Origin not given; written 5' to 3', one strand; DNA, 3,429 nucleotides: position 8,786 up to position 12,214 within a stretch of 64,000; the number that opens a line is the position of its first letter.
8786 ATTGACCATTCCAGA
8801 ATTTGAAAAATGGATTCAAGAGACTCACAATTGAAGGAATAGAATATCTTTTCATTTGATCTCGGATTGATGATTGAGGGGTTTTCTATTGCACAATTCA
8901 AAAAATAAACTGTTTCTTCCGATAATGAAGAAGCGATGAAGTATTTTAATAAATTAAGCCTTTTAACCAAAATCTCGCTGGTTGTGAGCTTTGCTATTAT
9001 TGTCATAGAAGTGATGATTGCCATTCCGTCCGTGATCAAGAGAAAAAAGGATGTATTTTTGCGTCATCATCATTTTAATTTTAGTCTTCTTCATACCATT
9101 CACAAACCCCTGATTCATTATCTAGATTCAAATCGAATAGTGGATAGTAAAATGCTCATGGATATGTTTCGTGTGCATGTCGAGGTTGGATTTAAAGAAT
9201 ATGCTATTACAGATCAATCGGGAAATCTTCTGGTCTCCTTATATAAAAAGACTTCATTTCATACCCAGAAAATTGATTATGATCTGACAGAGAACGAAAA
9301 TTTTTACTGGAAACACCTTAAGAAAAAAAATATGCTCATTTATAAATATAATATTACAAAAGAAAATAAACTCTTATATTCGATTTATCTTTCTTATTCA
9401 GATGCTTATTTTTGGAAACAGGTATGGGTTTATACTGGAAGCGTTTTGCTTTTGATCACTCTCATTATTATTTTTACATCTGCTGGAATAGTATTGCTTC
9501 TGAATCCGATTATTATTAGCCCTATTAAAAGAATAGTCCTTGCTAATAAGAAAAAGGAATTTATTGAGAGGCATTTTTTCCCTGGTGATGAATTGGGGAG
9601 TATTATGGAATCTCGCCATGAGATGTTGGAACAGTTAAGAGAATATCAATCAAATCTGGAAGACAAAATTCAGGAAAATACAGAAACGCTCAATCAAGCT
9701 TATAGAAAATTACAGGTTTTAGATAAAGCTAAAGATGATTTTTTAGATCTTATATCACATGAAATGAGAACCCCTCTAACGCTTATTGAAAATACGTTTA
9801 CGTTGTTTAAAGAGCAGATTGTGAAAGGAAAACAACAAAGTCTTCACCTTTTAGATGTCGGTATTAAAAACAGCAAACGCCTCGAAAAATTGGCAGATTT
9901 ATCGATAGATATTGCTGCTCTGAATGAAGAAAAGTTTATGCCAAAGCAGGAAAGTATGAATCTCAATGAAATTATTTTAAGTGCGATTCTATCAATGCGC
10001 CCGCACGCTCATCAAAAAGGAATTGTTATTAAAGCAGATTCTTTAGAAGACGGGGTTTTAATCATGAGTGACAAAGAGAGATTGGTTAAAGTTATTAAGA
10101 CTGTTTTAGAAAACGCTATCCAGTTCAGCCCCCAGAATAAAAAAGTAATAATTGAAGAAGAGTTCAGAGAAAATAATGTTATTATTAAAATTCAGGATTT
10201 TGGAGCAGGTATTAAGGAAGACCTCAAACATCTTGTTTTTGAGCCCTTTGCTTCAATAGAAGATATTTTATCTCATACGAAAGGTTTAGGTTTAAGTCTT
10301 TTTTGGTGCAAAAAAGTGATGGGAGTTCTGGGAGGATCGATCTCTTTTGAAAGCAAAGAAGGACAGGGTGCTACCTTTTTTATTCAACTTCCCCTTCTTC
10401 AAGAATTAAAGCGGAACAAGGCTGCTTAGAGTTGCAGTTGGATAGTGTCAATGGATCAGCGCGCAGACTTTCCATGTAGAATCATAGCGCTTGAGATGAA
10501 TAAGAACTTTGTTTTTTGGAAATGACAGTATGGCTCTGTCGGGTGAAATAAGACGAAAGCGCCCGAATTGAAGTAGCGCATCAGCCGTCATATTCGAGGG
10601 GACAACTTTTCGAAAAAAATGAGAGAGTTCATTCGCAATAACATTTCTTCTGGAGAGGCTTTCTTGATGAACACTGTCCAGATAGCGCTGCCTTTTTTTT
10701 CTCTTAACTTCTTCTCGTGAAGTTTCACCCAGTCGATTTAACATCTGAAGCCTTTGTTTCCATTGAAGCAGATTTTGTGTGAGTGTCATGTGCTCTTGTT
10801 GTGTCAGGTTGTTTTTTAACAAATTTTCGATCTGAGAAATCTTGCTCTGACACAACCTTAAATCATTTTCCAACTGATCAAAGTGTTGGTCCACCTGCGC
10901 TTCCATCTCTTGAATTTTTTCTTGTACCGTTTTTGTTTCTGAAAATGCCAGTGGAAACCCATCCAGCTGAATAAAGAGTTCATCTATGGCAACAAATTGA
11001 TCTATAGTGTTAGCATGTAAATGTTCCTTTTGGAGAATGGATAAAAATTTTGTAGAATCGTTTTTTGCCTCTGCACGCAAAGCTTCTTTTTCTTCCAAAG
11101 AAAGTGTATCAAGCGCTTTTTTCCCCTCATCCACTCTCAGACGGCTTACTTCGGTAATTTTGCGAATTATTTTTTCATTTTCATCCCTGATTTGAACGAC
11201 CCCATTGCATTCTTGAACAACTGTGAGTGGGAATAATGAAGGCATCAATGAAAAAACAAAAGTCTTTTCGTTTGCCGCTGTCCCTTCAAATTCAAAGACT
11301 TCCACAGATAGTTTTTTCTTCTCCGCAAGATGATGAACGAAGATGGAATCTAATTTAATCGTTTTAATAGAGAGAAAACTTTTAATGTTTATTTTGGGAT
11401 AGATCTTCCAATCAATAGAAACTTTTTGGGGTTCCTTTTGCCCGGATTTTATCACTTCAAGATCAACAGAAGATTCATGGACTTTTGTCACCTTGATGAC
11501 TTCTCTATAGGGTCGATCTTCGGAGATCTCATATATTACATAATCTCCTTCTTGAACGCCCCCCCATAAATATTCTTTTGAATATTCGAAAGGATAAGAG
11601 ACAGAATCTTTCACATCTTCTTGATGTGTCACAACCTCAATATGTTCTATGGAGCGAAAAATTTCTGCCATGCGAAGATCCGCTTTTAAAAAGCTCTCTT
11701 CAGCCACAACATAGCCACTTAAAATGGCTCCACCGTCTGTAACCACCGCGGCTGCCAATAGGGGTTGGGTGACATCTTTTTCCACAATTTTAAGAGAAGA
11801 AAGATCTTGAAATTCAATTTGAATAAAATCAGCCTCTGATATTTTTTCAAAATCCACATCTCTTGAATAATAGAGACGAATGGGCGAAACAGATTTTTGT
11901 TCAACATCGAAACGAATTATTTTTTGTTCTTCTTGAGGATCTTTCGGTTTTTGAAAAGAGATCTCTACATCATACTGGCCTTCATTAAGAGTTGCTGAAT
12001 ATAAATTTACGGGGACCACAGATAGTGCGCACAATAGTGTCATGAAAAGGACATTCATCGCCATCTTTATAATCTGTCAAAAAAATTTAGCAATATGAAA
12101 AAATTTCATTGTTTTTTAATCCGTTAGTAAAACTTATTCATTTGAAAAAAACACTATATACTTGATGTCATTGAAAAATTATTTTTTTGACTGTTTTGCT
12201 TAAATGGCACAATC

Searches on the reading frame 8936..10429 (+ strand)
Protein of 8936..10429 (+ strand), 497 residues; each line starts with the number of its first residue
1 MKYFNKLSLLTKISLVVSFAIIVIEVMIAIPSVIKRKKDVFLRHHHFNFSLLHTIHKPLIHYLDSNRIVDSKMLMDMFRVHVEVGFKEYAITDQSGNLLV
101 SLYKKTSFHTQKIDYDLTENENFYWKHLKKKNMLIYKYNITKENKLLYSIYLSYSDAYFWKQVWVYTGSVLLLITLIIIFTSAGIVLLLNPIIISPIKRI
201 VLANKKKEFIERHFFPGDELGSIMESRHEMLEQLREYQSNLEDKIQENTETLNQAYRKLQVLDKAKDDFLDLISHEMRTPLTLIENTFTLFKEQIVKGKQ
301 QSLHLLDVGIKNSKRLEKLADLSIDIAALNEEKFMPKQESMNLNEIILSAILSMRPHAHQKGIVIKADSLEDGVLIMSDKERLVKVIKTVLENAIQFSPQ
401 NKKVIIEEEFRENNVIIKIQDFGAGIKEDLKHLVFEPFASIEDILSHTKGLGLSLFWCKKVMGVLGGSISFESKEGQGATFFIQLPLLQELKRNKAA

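Call 4: search_protein_families(library=pfam, proteins=[window:8936-10429:+], max_evalue=0.01)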
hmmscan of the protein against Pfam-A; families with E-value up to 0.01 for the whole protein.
window:8936-10429:+ (497 aa): 2 families
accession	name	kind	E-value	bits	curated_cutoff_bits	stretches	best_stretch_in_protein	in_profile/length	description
PF02518.31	HATPase_c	-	1.2e-18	68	26.4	1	379-487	2-109/111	Histidine kinase-, DNA gyrase B-, and HSP90-like ATPase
PF00512.31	HisKA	-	1.3e-06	28.8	26.9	1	265-327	1-61/66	His Kinase A (phospho-acceptor) domain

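Call 5: search_protein_families(library=ncbifam, proteins=[window:8936-10429:+], max_evalue=0.01)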
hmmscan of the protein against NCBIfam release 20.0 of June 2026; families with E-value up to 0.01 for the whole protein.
window:8936-10429:+ (497 aa): 81 families (the best 25 are shown)
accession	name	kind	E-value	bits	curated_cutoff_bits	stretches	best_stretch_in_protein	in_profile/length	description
NF047874.1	MASE3_PAS_HK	subfamily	3.8e-36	125.1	560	1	246-494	378-631/655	MASE3 domain-containing sensor histidine kinase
NF046044.1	PnpS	equivalog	7.3e-36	124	400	1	258-486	162-390/390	two-component system histidine kinase PnpS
NF011874.0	PRK15347.1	equivalog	3.6e-34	118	852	1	93-489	224-616/921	two component system sensor kinase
NF033092.0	HK_WalK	equivalog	4.8e-32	111.3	725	1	261-487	367-594/594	cell wall metabolism sensor histidine kinase WalK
TIGR02966.1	phoR_proteo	equivalog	2.9e-29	102.1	334.2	1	257-484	105-332/333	phosphate regulon sensor histidine kinase PhoR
NF006800.0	PRK09303.1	equivalog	1.4e-28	99.9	342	1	238-490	123-380/383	histidine kinase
NF033091.0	HK_VanS_ACDEFG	equivalog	1e-27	97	400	1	234-486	42-293/293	vancomycin resistance histidine kinase VanS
TIGR02956.1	TMAO_torS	equivalog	2.4e-27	95.4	676.5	1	229-492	413-687/967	TMAO reductase system sensor histidine kinase/response regulator TorS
NF008312.0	PRK11100.1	equivalog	6.6e-27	94.5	356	1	243-486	234-473/477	two-component system sensor histidine kinase CreC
NF041947.1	LuxQ_Vibrio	equivalog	8.3e-27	93.4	1200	1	255-492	461-701/843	quorum-sensing autoinducer 2 sensor kinase/phosphatase LuxQ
NF041735.1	hist_kin_RppB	equivalog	5.6e-26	91.3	400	1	269-486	219-438/438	two-component system sensor histidine kinase RppB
NF012163.2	BaeS_SmeS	equivalog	7.8e-26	91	500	1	241-475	215-446/457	sensor histidine kinase efflux regulator BaeS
NF041832.1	near_NosP_CTERM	subfamily_domain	9.3e-26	90.8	400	1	265-492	6-230/370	NahK/ErcS family hybrid sensor histidine kinase/response regulator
NF040691.1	MtrAB_MtrB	equivalog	2.6e-25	89.4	450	1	129-488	149-493/507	MtrAB system histidine kinase MtrB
NF041880.1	EPS_EpsF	equivalog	2.4e-24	85.7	900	1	254-486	262-492/492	response regulator EpsF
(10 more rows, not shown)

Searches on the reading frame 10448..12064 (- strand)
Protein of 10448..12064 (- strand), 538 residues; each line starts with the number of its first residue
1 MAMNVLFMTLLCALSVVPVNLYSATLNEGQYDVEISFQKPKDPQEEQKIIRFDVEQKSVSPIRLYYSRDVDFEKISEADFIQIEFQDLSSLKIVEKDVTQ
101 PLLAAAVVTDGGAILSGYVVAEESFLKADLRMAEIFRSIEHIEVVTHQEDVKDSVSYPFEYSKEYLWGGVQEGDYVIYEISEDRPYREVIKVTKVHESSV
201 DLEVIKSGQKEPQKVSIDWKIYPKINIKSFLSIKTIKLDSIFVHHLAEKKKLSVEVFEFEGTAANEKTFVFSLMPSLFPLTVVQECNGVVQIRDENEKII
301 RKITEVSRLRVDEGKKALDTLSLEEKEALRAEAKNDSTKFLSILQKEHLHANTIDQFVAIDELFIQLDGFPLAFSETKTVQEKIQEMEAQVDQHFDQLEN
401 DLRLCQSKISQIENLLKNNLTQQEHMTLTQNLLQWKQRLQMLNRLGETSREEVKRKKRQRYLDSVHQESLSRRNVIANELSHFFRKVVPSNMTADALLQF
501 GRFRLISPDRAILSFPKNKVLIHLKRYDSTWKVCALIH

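Call 4: search_protein_families(library=pfam, proteins=[window:10448-12064:-], max_evalue=0.01)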
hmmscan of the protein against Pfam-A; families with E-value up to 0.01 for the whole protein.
window:10448-12064:- (538 aa): 0 families

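Call 5: search_protein_families(library=ncbifam, proteins=[window:10448-12064:-], max_evalue=0.01)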
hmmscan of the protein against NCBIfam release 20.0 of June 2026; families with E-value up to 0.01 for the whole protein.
window:10448-12064:- (538 aa): 0 families

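Call 22: search_protein_families(library=pfam, proteins=[window:10448-12064:-], max_evalue=10)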
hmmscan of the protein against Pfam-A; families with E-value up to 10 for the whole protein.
window:10448-12064:- (538 aa): 1 family
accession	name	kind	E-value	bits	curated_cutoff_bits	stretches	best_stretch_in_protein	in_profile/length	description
PF05335.18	DUF745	-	1.3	9.1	33.3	1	375-458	86-167/183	Protein of unknown function (DUF745)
